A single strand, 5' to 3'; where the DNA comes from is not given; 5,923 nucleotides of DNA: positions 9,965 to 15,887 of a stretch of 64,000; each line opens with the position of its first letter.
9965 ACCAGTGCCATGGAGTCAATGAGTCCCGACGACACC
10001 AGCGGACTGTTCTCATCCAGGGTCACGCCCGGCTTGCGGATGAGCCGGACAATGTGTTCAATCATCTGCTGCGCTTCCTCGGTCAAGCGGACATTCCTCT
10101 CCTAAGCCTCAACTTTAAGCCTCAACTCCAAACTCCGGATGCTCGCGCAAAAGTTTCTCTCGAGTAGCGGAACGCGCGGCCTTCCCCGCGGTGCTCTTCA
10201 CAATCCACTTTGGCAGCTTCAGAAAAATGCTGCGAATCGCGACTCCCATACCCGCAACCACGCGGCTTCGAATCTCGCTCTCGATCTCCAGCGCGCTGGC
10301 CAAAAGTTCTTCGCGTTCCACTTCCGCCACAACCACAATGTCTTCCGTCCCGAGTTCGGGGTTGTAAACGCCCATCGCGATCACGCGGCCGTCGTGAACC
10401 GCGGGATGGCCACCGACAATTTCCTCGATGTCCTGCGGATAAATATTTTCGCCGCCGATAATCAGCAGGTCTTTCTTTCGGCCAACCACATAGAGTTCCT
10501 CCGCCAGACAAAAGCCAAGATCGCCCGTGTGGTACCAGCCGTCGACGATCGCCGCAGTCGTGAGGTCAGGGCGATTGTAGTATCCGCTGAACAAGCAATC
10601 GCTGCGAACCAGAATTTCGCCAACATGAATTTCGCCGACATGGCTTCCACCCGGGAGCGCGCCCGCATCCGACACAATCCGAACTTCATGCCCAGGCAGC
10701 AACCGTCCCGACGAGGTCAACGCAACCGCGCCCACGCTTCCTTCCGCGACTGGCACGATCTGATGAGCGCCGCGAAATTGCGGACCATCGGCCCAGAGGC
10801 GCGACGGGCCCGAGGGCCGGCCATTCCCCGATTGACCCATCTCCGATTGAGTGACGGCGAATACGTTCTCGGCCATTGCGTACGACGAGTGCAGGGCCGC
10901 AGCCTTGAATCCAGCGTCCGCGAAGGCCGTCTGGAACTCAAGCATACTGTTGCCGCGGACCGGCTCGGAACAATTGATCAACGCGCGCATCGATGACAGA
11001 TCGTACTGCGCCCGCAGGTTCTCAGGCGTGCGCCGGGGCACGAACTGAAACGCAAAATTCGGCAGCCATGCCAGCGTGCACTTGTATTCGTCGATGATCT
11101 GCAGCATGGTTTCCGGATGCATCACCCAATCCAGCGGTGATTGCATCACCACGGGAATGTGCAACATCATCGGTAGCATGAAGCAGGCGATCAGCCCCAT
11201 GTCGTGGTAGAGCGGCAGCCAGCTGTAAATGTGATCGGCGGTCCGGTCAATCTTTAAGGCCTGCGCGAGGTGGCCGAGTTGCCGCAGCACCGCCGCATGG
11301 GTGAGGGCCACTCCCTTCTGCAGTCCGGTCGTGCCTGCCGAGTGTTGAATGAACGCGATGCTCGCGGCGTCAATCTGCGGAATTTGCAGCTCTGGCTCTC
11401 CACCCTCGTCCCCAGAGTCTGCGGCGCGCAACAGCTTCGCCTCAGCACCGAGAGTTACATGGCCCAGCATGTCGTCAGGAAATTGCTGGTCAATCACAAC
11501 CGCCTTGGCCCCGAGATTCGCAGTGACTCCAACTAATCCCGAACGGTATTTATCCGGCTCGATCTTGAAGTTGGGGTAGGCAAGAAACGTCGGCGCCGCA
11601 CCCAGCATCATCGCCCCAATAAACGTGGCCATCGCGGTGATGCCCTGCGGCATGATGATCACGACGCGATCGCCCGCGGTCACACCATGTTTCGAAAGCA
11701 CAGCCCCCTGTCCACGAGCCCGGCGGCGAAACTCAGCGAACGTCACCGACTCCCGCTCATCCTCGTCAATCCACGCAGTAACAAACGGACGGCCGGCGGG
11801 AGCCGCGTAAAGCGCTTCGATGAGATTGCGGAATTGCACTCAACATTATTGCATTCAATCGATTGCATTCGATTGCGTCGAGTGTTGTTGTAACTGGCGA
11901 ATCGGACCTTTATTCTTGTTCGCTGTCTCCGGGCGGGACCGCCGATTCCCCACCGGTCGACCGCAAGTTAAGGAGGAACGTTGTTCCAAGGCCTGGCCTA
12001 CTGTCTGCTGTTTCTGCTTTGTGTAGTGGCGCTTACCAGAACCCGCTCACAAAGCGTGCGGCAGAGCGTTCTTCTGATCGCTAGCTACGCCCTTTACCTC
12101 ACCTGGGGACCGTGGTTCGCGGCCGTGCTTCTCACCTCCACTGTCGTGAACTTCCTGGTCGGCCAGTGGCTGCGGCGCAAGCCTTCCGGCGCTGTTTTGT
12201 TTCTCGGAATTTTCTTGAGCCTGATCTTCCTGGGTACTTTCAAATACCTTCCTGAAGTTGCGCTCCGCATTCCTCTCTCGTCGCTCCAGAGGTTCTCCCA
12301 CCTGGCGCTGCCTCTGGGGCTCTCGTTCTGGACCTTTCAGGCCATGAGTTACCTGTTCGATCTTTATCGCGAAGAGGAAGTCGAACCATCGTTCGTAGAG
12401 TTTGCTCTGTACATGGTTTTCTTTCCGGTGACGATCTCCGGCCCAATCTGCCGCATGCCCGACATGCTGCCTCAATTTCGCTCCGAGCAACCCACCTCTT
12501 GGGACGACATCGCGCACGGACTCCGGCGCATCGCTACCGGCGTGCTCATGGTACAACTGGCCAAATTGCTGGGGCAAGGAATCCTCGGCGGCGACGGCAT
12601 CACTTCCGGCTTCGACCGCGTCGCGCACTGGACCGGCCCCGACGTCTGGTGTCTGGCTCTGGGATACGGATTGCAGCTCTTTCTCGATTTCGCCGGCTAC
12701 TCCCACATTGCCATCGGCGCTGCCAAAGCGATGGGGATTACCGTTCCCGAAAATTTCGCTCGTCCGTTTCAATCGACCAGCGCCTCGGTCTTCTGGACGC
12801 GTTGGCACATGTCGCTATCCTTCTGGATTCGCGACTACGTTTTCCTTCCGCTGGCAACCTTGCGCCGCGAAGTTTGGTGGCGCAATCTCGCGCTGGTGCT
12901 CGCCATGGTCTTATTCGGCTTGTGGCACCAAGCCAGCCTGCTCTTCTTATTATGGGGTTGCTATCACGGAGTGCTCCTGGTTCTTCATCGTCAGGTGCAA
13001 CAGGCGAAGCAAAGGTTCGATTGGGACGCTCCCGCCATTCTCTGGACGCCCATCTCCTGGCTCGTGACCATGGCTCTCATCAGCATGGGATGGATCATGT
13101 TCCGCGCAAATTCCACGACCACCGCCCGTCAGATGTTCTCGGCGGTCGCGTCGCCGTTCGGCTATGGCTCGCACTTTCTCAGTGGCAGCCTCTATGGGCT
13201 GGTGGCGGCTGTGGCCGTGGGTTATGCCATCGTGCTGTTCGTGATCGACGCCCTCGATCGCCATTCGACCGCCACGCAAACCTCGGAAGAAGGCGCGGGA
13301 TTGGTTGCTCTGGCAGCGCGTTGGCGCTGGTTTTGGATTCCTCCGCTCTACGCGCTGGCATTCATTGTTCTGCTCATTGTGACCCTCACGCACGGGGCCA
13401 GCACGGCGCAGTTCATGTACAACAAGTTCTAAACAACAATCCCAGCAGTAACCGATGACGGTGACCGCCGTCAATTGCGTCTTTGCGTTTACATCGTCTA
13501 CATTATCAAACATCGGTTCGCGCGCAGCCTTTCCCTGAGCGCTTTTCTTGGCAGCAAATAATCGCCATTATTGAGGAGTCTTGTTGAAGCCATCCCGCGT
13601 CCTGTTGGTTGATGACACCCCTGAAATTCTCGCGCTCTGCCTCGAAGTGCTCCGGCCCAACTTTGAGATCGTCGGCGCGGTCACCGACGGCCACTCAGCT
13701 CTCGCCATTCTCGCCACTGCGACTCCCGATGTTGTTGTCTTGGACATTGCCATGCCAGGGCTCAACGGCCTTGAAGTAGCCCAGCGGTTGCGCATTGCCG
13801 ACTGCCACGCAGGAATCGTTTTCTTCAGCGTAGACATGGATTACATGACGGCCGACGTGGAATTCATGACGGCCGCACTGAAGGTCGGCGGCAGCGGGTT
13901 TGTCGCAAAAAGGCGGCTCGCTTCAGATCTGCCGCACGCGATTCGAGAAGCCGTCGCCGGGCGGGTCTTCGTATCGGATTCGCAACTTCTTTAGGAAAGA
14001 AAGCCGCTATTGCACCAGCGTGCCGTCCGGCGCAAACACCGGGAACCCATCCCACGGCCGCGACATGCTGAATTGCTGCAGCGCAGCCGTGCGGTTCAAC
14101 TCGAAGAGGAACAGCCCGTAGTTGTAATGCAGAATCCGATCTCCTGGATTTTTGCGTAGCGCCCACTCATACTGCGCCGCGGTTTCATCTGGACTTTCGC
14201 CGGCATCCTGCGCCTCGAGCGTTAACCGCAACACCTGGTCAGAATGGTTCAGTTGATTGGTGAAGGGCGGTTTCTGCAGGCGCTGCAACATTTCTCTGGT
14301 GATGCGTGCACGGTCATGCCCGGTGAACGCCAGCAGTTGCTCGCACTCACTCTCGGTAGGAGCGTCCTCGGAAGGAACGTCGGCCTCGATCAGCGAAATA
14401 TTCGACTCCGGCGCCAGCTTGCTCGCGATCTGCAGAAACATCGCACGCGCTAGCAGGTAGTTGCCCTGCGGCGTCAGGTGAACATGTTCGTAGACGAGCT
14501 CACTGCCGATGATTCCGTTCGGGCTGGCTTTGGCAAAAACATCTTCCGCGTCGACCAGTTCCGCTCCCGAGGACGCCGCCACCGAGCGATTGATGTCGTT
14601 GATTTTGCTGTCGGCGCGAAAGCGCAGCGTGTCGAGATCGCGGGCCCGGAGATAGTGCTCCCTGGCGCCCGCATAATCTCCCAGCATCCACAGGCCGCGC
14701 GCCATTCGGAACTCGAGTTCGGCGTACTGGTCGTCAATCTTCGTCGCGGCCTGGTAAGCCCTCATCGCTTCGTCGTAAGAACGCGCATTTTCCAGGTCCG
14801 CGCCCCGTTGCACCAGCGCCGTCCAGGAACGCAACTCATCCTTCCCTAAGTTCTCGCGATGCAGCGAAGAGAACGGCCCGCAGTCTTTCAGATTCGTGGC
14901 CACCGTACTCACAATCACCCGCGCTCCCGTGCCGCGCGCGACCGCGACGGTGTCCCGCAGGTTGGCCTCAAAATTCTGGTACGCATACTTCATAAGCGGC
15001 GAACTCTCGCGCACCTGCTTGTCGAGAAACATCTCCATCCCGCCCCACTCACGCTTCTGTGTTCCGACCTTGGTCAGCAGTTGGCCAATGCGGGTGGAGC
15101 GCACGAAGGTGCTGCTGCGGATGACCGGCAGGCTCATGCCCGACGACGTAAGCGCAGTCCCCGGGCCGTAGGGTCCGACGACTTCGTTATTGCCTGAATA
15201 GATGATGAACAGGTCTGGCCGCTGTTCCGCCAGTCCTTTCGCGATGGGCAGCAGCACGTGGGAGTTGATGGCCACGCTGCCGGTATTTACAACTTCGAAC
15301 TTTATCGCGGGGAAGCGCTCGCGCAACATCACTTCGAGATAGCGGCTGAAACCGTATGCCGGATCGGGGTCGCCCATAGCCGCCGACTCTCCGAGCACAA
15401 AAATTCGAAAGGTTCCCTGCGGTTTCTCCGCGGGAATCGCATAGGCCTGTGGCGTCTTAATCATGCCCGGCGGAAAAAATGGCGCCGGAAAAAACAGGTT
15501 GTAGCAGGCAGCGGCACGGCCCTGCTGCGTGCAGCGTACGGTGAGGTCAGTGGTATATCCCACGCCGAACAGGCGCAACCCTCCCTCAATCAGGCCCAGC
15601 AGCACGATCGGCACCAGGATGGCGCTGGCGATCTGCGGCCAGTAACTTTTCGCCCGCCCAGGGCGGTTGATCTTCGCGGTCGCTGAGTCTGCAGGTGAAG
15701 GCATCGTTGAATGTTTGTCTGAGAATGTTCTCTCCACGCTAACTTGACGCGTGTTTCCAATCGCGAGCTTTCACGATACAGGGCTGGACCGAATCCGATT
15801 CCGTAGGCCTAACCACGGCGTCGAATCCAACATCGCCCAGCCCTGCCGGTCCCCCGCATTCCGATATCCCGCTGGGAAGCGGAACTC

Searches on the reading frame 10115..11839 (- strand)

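Call 24: search_protein_families(library=pfam, proteins=[window:10115-11839:-], max_evalue=0.001)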
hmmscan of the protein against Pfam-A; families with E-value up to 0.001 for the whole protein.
window:10115-11839:- (574 aa): 1 family
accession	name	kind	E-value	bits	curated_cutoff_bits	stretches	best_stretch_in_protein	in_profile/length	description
PF00501.34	AMP-binding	-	1.6e-48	165.9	29.9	1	16-421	7-384/384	AMP-binding enzyme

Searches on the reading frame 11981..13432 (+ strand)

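Call 24: search_protein_families(library=pfam, proteins=[window:11981-13432:+], max_evalue=0.001)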
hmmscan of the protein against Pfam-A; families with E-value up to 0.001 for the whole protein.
window:11981-13432:+ (483 aa): 1 family
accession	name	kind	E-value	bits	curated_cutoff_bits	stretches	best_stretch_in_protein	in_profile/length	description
PF03062.24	MBOAT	-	3.2e-19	69.8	27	1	120-368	63-329/337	MBOAT, membrane-bound O-acyltransferase family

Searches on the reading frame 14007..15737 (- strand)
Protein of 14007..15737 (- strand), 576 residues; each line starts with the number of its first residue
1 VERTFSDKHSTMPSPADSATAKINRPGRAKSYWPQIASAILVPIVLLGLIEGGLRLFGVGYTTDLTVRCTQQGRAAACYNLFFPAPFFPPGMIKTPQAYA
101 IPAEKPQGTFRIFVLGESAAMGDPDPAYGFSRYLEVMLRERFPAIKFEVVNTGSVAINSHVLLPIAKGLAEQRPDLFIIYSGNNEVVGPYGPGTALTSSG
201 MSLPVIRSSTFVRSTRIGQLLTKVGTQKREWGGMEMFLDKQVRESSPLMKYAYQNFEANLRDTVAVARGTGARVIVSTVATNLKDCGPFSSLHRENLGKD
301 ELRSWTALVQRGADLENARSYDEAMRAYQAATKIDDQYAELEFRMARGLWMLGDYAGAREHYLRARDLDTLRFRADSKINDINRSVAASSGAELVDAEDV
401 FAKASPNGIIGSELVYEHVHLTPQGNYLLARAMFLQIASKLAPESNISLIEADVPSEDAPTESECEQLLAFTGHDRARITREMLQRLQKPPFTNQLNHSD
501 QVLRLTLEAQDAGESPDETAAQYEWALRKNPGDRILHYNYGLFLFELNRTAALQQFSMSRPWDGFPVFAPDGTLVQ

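Call 24: search_protein_families(library=pfam, proteins=[window:14007-15737:-], max_evalue=0.001)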
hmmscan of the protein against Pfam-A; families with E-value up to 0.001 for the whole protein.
window:14007-15737:- (576 aa): 8 families
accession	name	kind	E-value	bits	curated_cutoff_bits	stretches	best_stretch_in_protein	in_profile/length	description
PF07719.23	TPR_2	-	1.7e-06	28.2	27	0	340-369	2-31/34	Tetratricopeptide repeat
PF13432.12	TPR_16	-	6.5e-06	26.9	32.7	0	509-551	7-48/65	Tetratricopeptide repeat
PF13414.12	TPR_11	-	8.7e-06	25.8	26.8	0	321-341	10-30/42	TPR repeat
PF13428.12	TPR_14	-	1e-05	26.2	23.5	0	307-347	3-43/44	Tetratricopeptide repeat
PF13472.12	Lipase_GDSL_2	-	4.3e-05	24.5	32.9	0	115-305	2-134/178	GDSL-like Lipase/Acylhydrolase family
PF14559.12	TPR_19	-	7.3e-05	23.5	25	0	319-365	5-51/68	Tetratricopeptide repeat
PF25182.1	NonGDSL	-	0.00052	19.8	80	0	107-187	25-108/220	Non-GDSL lipase-like family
PF00515.34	TPR_1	-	0.00055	20.1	27.8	0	307-337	3-33/34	Tetratricopeptide repeat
